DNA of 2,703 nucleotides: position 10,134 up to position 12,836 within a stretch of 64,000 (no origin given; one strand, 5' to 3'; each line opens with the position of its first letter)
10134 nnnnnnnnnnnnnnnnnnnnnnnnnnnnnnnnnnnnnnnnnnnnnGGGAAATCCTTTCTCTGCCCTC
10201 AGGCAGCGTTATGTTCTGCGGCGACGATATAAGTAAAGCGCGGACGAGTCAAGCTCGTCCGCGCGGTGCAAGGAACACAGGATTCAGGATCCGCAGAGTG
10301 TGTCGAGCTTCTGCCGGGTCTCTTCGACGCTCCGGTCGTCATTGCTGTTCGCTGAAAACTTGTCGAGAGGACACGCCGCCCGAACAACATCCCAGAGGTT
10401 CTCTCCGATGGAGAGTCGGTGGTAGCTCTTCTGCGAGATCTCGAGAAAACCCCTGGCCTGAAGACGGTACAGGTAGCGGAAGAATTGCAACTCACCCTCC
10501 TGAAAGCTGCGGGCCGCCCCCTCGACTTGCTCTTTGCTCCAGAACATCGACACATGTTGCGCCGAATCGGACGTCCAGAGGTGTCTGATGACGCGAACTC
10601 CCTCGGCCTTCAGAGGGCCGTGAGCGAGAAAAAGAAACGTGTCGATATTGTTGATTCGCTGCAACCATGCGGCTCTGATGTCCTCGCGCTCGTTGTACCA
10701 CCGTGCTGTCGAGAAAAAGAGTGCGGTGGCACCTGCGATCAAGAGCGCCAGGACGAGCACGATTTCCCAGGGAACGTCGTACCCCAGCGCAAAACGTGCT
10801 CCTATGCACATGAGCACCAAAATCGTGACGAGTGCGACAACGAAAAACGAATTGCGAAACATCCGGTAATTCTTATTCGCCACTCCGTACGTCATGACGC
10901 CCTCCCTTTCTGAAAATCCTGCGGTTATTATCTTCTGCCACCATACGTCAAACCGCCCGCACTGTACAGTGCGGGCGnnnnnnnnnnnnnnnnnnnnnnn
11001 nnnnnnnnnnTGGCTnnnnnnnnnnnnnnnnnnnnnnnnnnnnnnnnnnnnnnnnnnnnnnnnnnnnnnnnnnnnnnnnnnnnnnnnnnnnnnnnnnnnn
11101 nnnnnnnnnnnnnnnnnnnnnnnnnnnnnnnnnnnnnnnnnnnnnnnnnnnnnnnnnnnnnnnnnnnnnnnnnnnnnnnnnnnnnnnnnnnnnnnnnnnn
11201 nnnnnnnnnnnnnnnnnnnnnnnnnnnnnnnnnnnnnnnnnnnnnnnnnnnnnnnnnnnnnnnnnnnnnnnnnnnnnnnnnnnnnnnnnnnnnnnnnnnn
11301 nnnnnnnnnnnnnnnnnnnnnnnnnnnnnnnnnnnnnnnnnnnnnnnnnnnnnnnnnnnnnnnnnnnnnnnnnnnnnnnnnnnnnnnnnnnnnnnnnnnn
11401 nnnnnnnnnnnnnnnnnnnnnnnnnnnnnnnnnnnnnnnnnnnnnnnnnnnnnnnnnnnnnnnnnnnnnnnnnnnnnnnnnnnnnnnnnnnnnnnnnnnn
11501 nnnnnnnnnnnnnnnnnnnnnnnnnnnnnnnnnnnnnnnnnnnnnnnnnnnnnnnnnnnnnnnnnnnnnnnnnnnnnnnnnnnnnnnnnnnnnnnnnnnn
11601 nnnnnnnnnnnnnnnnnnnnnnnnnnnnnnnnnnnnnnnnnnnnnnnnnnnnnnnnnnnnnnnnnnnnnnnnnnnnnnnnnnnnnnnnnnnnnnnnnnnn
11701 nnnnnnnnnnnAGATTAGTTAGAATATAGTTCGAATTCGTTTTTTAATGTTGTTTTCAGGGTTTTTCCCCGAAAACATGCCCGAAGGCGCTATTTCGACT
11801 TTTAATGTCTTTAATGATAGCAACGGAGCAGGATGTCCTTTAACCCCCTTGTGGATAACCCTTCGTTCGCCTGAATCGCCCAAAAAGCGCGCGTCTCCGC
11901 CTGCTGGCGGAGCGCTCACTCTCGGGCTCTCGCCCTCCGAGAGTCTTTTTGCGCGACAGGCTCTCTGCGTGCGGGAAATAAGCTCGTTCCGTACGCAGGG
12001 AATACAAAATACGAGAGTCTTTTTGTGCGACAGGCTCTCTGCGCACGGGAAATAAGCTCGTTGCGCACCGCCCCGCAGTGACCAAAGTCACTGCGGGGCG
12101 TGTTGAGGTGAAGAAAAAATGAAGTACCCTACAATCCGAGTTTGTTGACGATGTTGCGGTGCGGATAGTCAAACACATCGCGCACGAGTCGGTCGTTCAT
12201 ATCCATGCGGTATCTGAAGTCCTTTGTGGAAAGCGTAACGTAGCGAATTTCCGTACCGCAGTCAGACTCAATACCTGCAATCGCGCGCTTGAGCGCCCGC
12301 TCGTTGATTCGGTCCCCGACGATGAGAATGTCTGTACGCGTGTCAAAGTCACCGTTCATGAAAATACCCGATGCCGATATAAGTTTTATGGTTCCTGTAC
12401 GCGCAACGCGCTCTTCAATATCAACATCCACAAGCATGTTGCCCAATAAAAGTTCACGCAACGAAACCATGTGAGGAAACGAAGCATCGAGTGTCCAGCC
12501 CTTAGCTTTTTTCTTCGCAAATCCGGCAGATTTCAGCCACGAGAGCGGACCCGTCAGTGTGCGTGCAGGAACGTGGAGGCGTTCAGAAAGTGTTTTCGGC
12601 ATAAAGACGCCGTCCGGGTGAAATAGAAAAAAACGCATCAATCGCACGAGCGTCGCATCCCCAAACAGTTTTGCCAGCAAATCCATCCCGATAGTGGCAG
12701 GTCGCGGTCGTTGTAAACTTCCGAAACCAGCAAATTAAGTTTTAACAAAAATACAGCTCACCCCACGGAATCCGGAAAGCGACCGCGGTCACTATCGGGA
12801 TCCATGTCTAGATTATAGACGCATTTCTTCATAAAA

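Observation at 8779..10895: Tandem triplication of a divergent two-TM 'MTYGE' protein family immediately upstream of tuf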

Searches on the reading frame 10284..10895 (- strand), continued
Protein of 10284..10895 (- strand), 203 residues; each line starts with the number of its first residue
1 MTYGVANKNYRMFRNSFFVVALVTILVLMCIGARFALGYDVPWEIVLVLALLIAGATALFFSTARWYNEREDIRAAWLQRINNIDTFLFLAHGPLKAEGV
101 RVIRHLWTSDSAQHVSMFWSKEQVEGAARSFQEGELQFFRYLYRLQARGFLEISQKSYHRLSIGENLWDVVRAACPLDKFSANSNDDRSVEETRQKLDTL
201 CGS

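Call 89: fold_search(model_id=the predicted structure, library=viral)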
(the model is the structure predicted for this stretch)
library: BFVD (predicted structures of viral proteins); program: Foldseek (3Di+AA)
matches with E <= 10: 455; with E <= 0.001: 0
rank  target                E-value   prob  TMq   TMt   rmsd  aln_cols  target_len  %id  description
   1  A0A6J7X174            6.8e-03  1.00  0.29  0.23  14.4       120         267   17  Uncharacterized protein [uncultured Caudovirales phage]
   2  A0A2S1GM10            2.1e-02  1.00  0.30  0.30   3.6        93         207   14  Transcription factor MotA, activation domain [Erwinia phage Cronus]
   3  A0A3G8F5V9            5.1e-02  0.94  0.25  0.42   6.3        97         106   12  (no name in the UniProt tables at hand)
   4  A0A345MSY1            5.7e-02  0.93  0.29  0.36   7.2       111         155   16  Resolvase [crAssphage sp. isolate ctbg_1]
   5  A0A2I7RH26            6.8e-02  0.85  0.33  0.36  12.1       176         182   16  (no name in the UniProt tables at hand)
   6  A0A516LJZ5            8.1e-02  0.97  0.33  0.35   5.3       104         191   10  (no name in the UniProt tables at hand)
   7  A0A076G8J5            8.6e-02  0.66  0.26  0.37  10.5       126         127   14  Uncharacterized protein [Bacillus phage Bobb]
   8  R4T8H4                1.0e-01  0.60  0.22  0.33  10.2       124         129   14  Uncharacterized protein [Haloarcula hispanica tailed virus 2]
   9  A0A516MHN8            1.2e-01  0.95  0.25  0.54   5.2        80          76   11  (no name in the UniProt tables at hand)
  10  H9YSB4                1.3e-01  0.80  0.24  0.21   6.6       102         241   15  (no name in the UniProt tables at hand)
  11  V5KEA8                1.3e-01  0.72  0.37  0.06  22.1       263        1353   12  Uncharacterized protein [uncultured virus]
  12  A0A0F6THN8            1.4e-01  0.99  0.26  0.68   2.9        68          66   10  Uncharacterized protein [Sinorhizobium phage phiM9]
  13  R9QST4                1.4e-01  0.96  0.28  0.43   4.9        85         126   13  Uncharacterized protein [Haloarcula sinaiiensis tailed virus 1]
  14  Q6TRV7                1.4e-01  0.91  0.27  0.35   5.8        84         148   14  ORF A148 [Sulfolobus virus Ragged Hills]
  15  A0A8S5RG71            1.4e-01  0.82  0.27  0.46  11.9       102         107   14  Winged helix-turn-helix protein [virus sp. ctE0n6]
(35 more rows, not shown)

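Call 90: search_protein_families(library=phrogs, alignment_id=A6, max_evalue=0.1)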
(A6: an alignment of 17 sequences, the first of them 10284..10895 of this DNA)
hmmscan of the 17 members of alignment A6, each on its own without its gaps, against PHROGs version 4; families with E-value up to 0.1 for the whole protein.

A. member 1, window:10284-10895:- (203 aa): 3 families
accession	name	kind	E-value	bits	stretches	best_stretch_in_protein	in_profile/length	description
phrog_30745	-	unknown function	0.0013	19.6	1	16-43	30-56/57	-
phrog_3428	-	lysis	0.046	15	1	10-60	29-76/108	holin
phrog_32395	-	unknown function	0.077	14.6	0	17-75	23-80/94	-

B. families by the number of members that match (of 17 scanned): 9 families
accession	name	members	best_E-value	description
phrog_1350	-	2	0.017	holin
phrog_30745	-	1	0.0013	-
phrog_11834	-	1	0.0029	-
phrog_3428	-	1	0.046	holin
phrog_25633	-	1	0.055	-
phrog_36518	-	1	0.062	-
phrog_32395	-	1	0.077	-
phrog_31638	-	1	0.08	-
phrog_7453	-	1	0.088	-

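Call 94: search_dna_similar(query=window:10284-10895:-, collection=phages, mode=protein, max_evalue=0.01, max_rows=10)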
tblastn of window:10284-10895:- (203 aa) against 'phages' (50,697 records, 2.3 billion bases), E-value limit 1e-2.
No match.

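Call 95: search_dna_similar(query=window:10284-10895:-, collection=plasmids, mode=protein, max_evalue=0.01, max_rows=10)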
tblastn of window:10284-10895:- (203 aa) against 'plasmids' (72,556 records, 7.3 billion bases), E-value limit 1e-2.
No match.

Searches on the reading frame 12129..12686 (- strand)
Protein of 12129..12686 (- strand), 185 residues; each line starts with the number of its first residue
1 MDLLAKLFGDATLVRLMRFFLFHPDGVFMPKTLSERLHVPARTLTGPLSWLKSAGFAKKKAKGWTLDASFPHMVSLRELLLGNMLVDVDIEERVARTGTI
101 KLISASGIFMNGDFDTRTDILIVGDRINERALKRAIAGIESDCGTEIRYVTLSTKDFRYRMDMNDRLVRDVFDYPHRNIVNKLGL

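Call 4: search_protein_families(library=pfam, proteins=[window:12129-12686:-], max_evalue=1)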
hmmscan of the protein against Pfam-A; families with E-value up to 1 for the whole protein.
window:12129-12686:- (185 aa): 0 families

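Call 12: search_protein_families(library=ncbifam, proteins=[window:12129-12686:-], max_evalue=1)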
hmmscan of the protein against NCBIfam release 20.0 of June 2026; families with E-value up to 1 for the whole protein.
window:12129-12686:- (185 aa): 1 family
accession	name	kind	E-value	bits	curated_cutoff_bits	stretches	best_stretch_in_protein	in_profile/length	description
NF041413.1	ArsR_Rv2640c_fam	equivalog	0.12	12.8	155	1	6-64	37-95/118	Rv2640c family ArsR-like transcriptional regulator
